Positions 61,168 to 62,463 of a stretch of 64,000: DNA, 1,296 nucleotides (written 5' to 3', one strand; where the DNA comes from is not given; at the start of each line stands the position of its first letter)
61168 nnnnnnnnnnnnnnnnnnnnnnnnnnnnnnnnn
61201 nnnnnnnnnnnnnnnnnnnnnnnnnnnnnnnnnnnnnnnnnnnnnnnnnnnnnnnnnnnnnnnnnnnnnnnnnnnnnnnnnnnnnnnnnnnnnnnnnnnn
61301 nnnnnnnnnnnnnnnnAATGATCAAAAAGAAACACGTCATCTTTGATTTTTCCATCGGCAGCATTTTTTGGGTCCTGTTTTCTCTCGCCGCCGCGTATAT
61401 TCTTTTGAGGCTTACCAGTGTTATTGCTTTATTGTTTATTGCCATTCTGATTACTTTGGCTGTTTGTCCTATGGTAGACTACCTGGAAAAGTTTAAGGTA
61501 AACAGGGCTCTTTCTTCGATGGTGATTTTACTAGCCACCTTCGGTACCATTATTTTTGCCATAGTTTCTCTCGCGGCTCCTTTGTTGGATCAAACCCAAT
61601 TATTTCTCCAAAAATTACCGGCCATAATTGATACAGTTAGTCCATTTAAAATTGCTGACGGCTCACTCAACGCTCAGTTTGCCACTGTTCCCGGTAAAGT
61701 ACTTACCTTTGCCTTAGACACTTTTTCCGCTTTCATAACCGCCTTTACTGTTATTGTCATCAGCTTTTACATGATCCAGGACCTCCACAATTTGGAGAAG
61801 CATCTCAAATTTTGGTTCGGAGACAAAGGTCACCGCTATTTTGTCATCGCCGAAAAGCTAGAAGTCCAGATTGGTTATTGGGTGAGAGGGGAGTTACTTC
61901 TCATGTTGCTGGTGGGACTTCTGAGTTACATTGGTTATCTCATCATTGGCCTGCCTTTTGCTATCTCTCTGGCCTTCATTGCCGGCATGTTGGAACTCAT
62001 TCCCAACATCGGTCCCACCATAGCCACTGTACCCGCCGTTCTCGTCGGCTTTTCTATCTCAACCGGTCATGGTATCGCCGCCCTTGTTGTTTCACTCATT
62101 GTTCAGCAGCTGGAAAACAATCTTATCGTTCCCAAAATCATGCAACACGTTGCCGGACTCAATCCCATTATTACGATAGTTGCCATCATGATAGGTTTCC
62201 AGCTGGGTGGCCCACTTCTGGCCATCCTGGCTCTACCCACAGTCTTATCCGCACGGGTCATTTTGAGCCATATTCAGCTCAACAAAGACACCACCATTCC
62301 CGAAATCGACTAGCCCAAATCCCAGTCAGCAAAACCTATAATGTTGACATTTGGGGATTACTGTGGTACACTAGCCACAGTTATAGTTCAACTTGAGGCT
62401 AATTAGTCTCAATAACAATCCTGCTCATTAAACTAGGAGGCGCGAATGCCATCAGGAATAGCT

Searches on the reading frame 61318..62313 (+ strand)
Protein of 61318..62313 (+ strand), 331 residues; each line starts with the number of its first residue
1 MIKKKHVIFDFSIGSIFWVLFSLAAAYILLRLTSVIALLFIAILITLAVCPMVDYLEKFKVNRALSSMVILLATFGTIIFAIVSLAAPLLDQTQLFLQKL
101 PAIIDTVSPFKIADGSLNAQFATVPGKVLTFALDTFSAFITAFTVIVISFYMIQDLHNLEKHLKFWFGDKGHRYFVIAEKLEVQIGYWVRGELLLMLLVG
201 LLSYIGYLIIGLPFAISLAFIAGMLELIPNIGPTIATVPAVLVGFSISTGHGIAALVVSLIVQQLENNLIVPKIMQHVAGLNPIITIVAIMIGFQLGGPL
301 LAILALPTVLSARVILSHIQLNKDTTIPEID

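Call 95: search_protein_families(library=pfam, proteins=[window:61318-62313:+], max_evalue=0.001)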
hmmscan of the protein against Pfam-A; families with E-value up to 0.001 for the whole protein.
window:61318-62313:+ (331 aa): 1 family
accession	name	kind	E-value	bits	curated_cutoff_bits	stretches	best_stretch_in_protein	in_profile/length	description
PF01594.21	AI-2E_transport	-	2.6e-45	155.5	34.3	1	17-318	6-325/327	AI-2E family transporter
